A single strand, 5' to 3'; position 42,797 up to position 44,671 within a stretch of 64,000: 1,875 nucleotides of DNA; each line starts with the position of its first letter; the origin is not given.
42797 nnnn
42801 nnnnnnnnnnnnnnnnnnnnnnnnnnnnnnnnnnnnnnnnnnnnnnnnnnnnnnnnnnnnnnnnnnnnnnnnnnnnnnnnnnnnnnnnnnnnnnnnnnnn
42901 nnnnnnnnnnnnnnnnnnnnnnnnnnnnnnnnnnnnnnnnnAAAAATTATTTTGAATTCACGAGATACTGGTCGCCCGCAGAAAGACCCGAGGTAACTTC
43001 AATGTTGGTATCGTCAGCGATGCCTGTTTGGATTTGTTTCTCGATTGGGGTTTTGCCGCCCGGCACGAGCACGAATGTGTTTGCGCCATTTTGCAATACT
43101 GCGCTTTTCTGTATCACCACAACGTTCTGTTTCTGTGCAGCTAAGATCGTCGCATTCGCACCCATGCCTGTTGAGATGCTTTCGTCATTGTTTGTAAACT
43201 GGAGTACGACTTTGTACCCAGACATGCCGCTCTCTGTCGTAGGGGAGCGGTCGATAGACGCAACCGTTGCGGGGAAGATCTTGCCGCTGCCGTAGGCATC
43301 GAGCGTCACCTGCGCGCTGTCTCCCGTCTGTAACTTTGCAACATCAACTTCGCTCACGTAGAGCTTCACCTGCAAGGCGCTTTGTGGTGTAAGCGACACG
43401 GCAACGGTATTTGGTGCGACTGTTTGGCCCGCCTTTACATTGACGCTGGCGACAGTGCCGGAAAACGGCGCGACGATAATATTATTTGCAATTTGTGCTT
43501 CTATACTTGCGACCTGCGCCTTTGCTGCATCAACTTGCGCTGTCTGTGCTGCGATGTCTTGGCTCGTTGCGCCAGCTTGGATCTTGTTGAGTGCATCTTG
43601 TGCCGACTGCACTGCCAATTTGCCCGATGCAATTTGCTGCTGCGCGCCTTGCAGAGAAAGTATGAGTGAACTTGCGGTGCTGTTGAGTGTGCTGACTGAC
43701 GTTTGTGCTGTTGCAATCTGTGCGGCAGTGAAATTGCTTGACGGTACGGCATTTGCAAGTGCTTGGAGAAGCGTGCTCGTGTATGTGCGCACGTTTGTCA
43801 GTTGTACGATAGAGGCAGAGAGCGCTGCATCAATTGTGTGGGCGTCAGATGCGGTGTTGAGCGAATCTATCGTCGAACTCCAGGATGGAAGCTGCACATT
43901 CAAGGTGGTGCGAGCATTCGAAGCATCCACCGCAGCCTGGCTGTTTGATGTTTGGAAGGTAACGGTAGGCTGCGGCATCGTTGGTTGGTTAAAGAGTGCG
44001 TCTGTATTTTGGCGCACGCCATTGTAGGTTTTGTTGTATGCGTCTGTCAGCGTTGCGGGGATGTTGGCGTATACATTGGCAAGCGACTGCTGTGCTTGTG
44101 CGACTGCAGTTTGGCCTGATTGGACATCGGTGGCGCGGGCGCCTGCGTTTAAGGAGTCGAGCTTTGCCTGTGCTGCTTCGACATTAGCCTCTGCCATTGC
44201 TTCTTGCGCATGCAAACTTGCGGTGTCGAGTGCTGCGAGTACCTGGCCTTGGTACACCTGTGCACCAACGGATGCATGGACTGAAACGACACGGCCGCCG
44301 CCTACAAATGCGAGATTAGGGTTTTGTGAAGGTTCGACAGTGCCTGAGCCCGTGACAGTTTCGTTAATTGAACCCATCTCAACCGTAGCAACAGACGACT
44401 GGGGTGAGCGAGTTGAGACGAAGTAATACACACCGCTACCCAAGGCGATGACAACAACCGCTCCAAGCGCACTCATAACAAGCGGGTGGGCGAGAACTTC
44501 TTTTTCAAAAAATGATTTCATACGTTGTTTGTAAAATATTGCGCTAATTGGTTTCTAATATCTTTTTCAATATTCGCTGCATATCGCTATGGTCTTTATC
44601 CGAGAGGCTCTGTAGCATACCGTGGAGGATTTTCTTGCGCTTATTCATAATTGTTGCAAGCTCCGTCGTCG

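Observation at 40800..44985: MarR-controlled MFS (DHA2) efflux operon with two different membrane-fusion proteins; similarly long adaptor on the RND pump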

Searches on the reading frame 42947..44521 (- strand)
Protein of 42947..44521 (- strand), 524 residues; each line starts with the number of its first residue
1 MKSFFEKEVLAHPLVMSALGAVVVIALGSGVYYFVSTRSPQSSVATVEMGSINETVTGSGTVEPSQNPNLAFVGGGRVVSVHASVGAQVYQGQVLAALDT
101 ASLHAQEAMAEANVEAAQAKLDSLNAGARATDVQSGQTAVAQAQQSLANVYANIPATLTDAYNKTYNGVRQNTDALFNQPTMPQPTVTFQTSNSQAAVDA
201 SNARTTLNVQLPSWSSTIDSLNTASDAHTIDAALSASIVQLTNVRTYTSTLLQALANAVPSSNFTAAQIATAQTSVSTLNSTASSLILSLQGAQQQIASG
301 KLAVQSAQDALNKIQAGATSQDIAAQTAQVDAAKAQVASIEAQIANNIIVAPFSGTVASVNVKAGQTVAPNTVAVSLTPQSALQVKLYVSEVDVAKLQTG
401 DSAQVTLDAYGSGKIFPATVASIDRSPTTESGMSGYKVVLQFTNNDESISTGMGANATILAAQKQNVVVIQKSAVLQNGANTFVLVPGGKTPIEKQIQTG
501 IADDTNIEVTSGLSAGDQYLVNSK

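Call 3: search_protein_families(library=pfam, proteins=[window:42947-44521:-], max_evalue=0.01)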
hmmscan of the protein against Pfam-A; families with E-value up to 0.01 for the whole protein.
window:42947-44521:- (524 aa): 4 families
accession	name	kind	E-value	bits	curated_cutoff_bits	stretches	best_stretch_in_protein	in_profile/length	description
PF13437.12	HlyD_3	-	8.2e-15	55.9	22.2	1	349-445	2-96/106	HlyD family secretion protein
PF16576.10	HlyD_D23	-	4.2e-12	46.2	30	1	319-453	78-212/214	Barrel-sandwich domain of CusB or HlyD membrane-fusion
PF13533.13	Biotin_lipoyl_2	-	3e-08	33.7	29.8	2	351-369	5-23/32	Biotin-lipoyl like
PF00364.28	Biotin_lipoyl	-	1.7e-06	28.2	22.1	1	335-373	31-69/73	Biotin-requiring enzyme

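Call 4: search_protein_families(library=ncbifam, proteins=[window:42947-44521:-], max_evalue=0.01)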
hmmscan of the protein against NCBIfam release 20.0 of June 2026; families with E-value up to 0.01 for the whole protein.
window:42947-44521:- (524 aa): 18 families
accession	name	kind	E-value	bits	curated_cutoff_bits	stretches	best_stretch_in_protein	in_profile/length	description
TIGR01730.1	RND_mfp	subfamily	2.9e-43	148.1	94.9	2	313-521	101-307/322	efflux RND transporter periplasmic adaptor subunit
NF002939.0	PRK03598.1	equivalog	9.2e-24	84.2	393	2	286-419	144-276/332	secretion protein HlyD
TIGR00999.1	8a0102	subfamily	4.6e-23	81.7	319.3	1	321-522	65-265/271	CzcB/NccB family metal efflux transporter periplasmic adaptor subunit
TIGR03794.1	NHLM_micro_HlyD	equivalog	9.2e-20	70.9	156.2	1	49-433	39-346/421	NHLP bacteriocin system secretion protein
TIGR00998.1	8a0101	subfamily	5e-18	65.1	390.8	2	218-426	73-284/334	EmrA/EmrK family multidrug efflux transporter periplasmic adaptor subunit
TIGR01843.1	type_I_hlyD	subfamily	1.1e-14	54.3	208.65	1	50-443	25-373/422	HlyD family type I secretion periplasmic adaptor subunit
NF008606.0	PRK11578.1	equivalog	4.3e-13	49.1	342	1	286-522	111-363/371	macrolide transporter subunit MacA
NF007785.0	PRK10476.1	equivalog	6.6e-12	44.9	376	1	272-423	133-284/347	multidrug transporter subunit MdtN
NF045680.1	DiMtlExpIhpB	equivalog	3.5e-11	42.7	450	1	346-521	137-308/326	divalent metal ion exporter adaptor subunit IhpB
TIGR02971.1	heterocyst_DevB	subfamily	1e-10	41.6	129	2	274-410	132-267/327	ABC exporter membrane fusion protein, DevB family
NF007850.1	PRK10559.1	equivalog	5.1e-09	35.7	400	1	319-445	120-244/303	p-hydroxybenzoic acid efflux pump subunit AaeA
NF008589.1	PRK11556.1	equivalog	7.4e-09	35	391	1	293-519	127-371/392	MdtA/MuxA family multidrug efflux RND transporter periplasmic adaptor subunit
NF011715.0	PRK15136.1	equivalog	1.2e-06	27.4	563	1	289-425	159-294/390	multidrug efflux MFS transporter periplasmic adaptor subunit EmrA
NF038010.1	ABC_adapt_DarC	equivalog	3.9e-06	25.8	450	1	330-521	210-402/417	darobactin export ABC transporter periplasmic adaptor subunit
NF007303.0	PRK09783.1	subfamily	5.7e-06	25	390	1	348-521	216-386/414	copper/silver efflux system membrane fusion protein CusB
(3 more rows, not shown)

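Call 11: find_homologous_proteins(query=window:42947-44521:-)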
Query window:42947-44521:- (524 aa): 746 proteins with E <= 0.001 among 8000 candidates; the best 120 are listed.
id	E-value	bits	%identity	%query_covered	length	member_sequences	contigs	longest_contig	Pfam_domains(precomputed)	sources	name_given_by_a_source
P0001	0.0e+0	1054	100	100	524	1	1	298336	PF00364.29,PF25990.1,PF25967.1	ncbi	-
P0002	1.4e-219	748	71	100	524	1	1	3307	PF25973.1,PF25989.1,PF00364.29,PF25990.1,PF25967.1,PF25975.1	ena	-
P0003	1.2e-216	738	70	100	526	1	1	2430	PF25989.1,PF00364.29,PF25940.1,PF25990.1,PF25967.1,PF25975.1,PF25954.1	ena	-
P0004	6.0e-210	716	69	99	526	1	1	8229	PF25967.1,PF25975.1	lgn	-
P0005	5.5e-162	558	56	98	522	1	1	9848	PF25990.1,PF25967.1,PF25917.1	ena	-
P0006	6.0e-162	558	56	100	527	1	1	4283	PF25967.1,PF25917.1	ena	-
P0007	1.8e-158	546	56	98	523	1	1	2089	PF25989.1,PF00364.29,PF25990.1,PF25967.1,PF25917.1,PF25975.1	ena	-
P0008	3.7e-158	545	57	98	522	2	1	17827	PF25989.1,PF00364.29,PF25990.1,PF25967.1,PF25917.1,PF25975.1,PF25954.1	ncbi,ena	-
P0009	9.5e-158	544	54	98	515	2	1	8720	PF25989.1,PF25917.1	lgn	-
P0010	1.2e-157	544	55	98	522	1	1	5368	PF25881.1,PF25989.1,PF25967.1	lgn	-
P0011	4.1e-157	542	53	100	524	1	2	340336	PF25989.1,PF00364.29,PF25967.1,PF25917.1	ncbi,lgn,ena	-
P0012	1.7e-156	540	54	100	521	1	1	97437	PF25967.1,PF25917.1,PF25975.1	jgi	jgi:HlyD family secretion protein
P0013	2.7e-156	539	54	100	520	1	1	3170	PF25881.1,PF00364.29,PF25917.1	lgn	-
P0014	5.2e-156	538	54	98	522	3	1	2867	PF25989.1,PF00364.29,PF25917.1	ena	-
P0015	2.8e-155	536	52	100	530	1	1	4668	PF25881.1,PF25917.1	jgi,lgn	jgi:HlyD family secretion protein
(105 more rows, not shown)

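Call 12: find_encoding_contigs(protein=window:42947-44521:-, flank=10000, max_places=6)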
Protein window:42947-44521:- (524 aa): no gene with exactly this product is on record in the collection.

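Call 15: find_related_loci(query=A1, collection=genome_contigs, flank=8000)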
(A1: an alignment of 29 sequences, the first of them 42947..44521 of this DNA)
Query A1 (524 aa) in genome_contigs; peptide patterns used: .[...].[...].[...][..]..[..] (x = any residue, [..] = any of these).
40 stretches matched a pattern; 18 encode a relative of the query (tblastn E <= 1e-3); 18 distinct loci.
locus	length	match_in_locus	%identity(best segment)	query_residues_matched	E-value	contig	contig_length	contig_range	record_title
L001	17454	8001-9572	56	4-524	1e-167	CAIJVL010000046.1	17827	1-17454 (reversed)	Candidatus Adlerbacteria bacterium isolate T7-022_bin-222 genome assembly, contig: bin-222:46/69, whole genome shotgun s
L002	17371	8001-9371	56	1-459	2e-154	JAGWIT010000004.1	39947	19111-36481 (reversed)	MAG: Patescibacteria group bacterium isolate REEB120 contig-150_1008, whole genome shotgun sequence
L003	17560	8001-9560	52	2-521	5e-151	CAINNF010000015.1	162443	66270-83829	Candidatus Adlerbacteria bacterium isolate C24_bin-0997 genome assembly, contig: bin-0997:15/25, whole genome shotgun se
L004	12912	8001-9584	50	1-524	9e-141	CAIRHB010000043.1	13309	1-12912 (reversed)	Candidatus Adlerbacteria bacterium isolate I3b_bin-425 genome assembly, contig: bin-425:43/44, whole genome shotgun sequ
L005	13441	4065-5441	57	1-459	1e-149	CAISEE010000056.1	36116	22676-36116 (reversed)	Candidatus Adlerbacteria bacterium isolate C24_bin-2304 genome assembly, contig: bin-2304:56/56, whole genome shotgun se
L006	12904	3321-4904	51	1-524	6e-137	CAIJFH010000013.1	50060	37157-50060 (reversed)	Candidatus Adlerbacteria bacterium isolate C4_bin-407 genome assembly, contig: bin-407:13/38, whole genome shotgun seque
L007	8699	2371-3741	51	1-459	3e-127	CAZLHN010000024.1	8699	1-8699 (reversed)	MAG TPA_asm: uncultured Candidatus Saccharibacteria bacterium isolate binchicken_co54_336 genome assembly, contig: NODE_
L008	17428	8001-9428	49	9-476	2e-124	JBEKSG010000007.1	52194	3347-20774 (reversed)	MAG: Minisyncoccia bacterium isolate SPRUCE 529 SPRUCE_529_7, whole genome shotgun sequence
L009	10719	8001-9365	49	7-459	1e-116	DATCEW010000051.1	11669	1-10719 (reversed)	MAG TPA_asm: Candidatus Paceibacterota bacterium isolate SMAG_U7764 k141_126998, whole genome shotgun sequence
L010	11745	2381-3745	50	9-459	4e-114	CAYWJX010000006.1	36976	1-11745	MAG TPA_asm: uncultured Candidatus Saccharibacteria bacterium isolate binchicken_co3_505 genome assembly, contig: NODE_3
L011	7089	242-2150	49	1-459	7e-112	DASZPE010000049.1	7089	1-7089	MAG TPA_asm: Candidatus Paceibacterota bacterium isolate SMAG_U5963 k141_651952, whole genome shotgun sequence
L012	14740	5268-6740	42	8-518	9e-105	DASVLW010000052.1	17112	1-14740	MAG TPA_asm: Candidatus Paceibacterota bacterium isolate SMAG_U3084 k141_63019, whole genome shotgun sequence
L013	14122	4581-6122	40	1-517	3e-104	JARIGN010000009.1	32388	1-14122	MAG: Candidatus Kaiserbacteria bacterium isolate CullarsAll.DT.30 k141_163981, whole genome shotgun sequence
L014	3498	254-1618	48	1-459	7e-103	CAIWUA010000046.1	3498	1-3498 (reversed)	Candidatus Adlerbacteria bacterium isolate T7_bin-136 genome assembly, contig: bin-136:46/74, whole genome shotgun seque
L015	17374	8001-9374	44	1-459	7e-100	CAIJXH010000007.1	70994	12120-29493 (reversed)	uncultured bacterium isolate A14_bin-1224 genome assembly, contig: bin-1224:07/22, whole genome shotgun sequence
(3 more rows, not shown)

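Call 30: predict_structure(alignment_id=A2)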
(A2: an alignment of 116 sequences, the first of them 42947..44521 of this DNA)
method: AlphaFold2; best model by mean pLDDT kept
length: 524 residues; sequences in the alignment: 116
mean_pLDDT: 93.2   pTM: 0.61
mean pLDDT of the five models: 93.2, 91.2, 90.4, 90.1, 89.3
residues with pLDDT >= 90: 437; 70-90: 76; 50-70: 8; < 50: 3
segments of 3 or more residues with pLDDT < 50: 1-3
pLDDT, mean of each block of 10 residues (from residue 1): 55 82 91 81 93 94 88 93 94 93 96 96 94 97 98 98 98 97 94 96 97 97 95 98 98 98 96 98 98 98 98 93 94 93 93 91 95 91 93 91 93 91 89 90 91 94 95 94 93 95 95 96 77
secondary structure, 60 per line:
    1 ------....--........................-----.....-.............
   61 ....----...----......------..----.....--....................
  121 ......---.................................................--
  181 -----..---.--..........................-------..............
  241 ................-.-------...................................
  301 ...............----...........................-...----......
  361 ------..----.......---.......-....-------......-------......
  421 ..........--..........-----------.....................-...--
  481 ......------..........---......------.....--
elements in order: H7-10 H13-36 E42-46 E48-64 E69-71 E76-81 E94-98 H101-126 H130-176 H194-219 H227-256 H266-315 H320-346 E348-350 E355-360 E373-379 E383-389 H391-394 E402-407 E415-430 E433-442 E454-471 E476-478 E481-486 E493-502 E506-511 E518-522

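Call 35: search_solved_structures(query=A2, max_evalue=0.001)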
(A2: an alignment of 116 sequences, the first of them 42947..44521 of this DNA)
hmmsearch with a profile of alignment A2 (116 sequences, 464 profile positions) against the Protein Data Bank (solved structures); distinct sequences matched with E-value up to 0.001: 20.
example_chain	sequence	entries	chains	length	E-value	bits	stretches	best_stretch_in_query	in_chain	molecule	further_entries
4dk1_A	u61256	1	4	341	4e-22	81.8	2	46-119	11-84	Putative MacA, Multidrug resistance protein mexA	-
20yy_D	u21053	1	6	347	1.3e-20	76.8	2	59-158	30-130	Multidrug efflux RND transporter periplasmic adaptor subunit MexJ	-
6vej_P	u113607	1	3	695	2.6e-20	75.8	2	45-123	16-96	Probable Resistance-Nodulation-Cell Division (RND) efflux membrane fusion protein,Probable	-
4dk0_A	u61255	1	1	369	2.5e-19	72.6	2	309-430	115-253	Putative MacA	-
4tko_B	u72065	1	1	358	3e-19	72.3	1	288-424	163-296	EmrA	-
5nik_D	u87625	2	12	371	7.8e-17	64.3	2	289-461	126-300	Macrolide export protein MacA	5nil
9qgy_G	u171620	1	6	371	1.7e-16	63.3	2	283-461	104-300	Macrolide export protein MacA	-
8zal_A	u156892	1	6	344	4.8e-15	58.4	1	289-426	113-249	Multidrug export protein EmrA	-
8zar_A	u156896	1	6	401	6.9e-15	57.9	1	289-426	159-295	Multidrug export protein EmrA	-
3fpp_A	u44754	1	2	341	5.7e-14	54.9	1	288-461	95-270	Macrolide-specific efflux protein macA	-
4kks_A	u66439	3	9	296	4.1e-11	45.5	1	348-424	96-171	Membrane fusion protein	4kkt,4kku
4l8j_A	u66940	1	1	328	7.2e-10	41.4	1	58-122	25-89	Putative efflux transporter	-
5xu0_A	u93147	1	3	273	1.2e-09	40.7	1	315-413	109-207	Membrane-fusion protein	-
3lnn_A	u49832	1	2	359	3.3e-08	35.9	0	315-460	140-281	Membrane fusion protein (MFP) heavy metal cation efflux ZneB (CzcB-like)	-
9j3d_D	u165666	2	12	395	5.2e-08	35.3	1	40-142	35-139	RND efflux system, MexC-like protein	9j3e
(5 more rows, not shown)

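Call 87: fold_search(model_id=the predicted structure, library=pdb)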
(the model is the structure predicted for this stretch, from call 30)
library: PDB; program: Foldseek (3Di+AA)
matches with E <= 10: 743; with E <= 0.001: 73
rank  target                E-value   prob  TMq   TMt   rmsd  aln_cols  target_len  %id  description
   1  9qgy_G                5.9e-19  1.00  0.27  0.40  31.0       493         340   16  Structure of the YbjP lipoprotein bound to the MacAB-TolC tripartite efflux pump (released 2026-03-25)
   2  5nik_D                5.2e-18  1.00  0.29  0.42  30.7       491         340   16  Structure of the MacAB-TolC ABC-type tripartite multidrug efflux pump (released 2017-05-24)
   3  9j3d_D                2.6e-16  1.00  0.26  0.39  28.2       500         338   15  Cryo-EM structure of TMexCD1-TOprJ1 (released 2025-08-13)
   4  4tko                  2.6e-16  1.00  0.27  0.40  18.5       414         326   17  Structure of the periplasmic adaptor protein EmrA (released 2014-07-09)
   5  9tg4_F                3.8e-16  1.00  0.24  0.34  30.0       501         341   14  Structure of the YbjP lipoprotein bound to the AcrABZ-TolC efflux pump (released 2026-04-08)
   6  4dk0                  6.6e-16  1.00  0.28  0.44  28.0       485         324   18  Crystal structure of MacA from Actinobacillus actinomycetemcomitans (released 2012-03-07)
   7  9tg4_H                7.0e-16  1.00  0.23  0.32  30.0       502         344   15  Structure of the YbjP lipoprotein bound to the AcrABZ-TolC efflux pump (released 2026-04-08)
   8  9a2v_MODEL_1_A        7.4e-16  1.00  0.26  0.33  31.3       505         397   14  Model of E. coli AcrA by in-cell photo-crosslinking MS and deep learning (released 2023-02-24)
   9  9tg4_G                8.7e-16  1.00  0.26  0.37  29.7       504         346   15  Structure of the YbjP lipoprotein bound to the AcrABZ-TolC efflux pump (released 2026-04-08)
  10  9v53_A1               9.7e-16  1.00  0.25  0.36  28.9       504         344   14  Structure of TolC, YbjP, and AcrABZ complex (released 2025-11-05)
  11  9tg4_D                1.5e-15  1.00  0.23  0.33  30.3       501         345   15  Structure of the YbjP lipoprotein bound to the AcrABZ-TolC efflux pump (released 2026-04-08)
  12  9tg4_E                4.2e-15  1.00  0.26  0.37  29.5       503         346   16  Structure of the YbjP lipoprotein bound to the AcrABZ-TolC efflux pump (released 2026-04-08)
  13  3lnn_A                5.9e-15  1.00  0.22  0.31  27.4       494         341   16  Crystal structure of ZneB from Cupriavidus metallidurans (released 2010-06-30)
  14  6ta5_D                2.0e-14  1.00  0.25  0.36  28.7       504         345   12  OprM-MexA complex from the MexAB-OprM Pseudomonas aeruginosa whole assembly reconstituted in nanodiscs (released 2020-09-16)
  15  6iol_K                4.2e-14  1.00  0.23  0.35  29.6       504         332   11  Cryo-EM structure of multidrug efflux pump MexAB-OprM (60 degree state) (released 2019-04-03)
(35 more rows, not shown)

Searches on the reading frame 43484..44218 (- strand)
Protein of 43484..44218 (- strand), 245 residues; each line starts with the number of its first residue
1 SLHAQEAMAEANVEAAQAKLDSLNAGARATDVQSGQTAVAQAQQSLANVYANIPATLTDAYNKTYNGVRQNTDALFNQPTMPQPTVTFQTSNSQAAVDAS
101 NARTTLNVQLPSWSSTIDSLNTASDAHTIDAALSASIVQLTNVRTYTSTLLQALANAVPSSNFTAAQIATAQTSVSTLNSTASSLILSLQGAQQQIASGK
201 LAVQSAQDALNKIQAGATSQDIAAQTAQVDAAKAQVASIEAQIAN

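Call 78: search_solved_structures(query=window:43484-44218:-, max_evalue=1)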
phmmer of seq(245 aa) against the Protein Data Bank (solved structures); distinct sequences matched with E-value up to 1: 2.
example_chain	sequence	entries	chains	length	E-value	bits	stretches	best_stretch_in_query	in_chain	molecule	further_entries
9b45_v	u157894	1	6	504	0.28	14.5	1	118-197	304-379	gp46 Baseplate wedge 2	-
8env_K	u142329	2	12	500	0.31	14.3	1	118-197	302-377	Structural protein gp45 | Triplex gp45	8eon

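Call 79: search_protein_families(library=pfam, proteins=[window:43484-44218:-], max_evalue=1)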
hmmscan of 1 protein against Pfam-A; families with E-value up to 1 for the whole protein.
seq(245 aa): 3 families
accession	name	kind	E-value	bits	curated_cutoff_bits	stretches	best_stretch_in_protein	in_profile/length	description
PF11367.14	Tail_completion_gp17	-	0.015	15.8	24.5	1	80-153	31-102/124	Tail completion protein gp17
PF18186.6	SLATT_4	-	0.037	14.2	27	1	35-78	120-163/165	SMODS and SLOG-associating 2TM effector domain family 4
PF22518.2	DUF6997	-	0.075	13.6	27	0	104-141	16-53/175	Domain of unknown function (DUF6997)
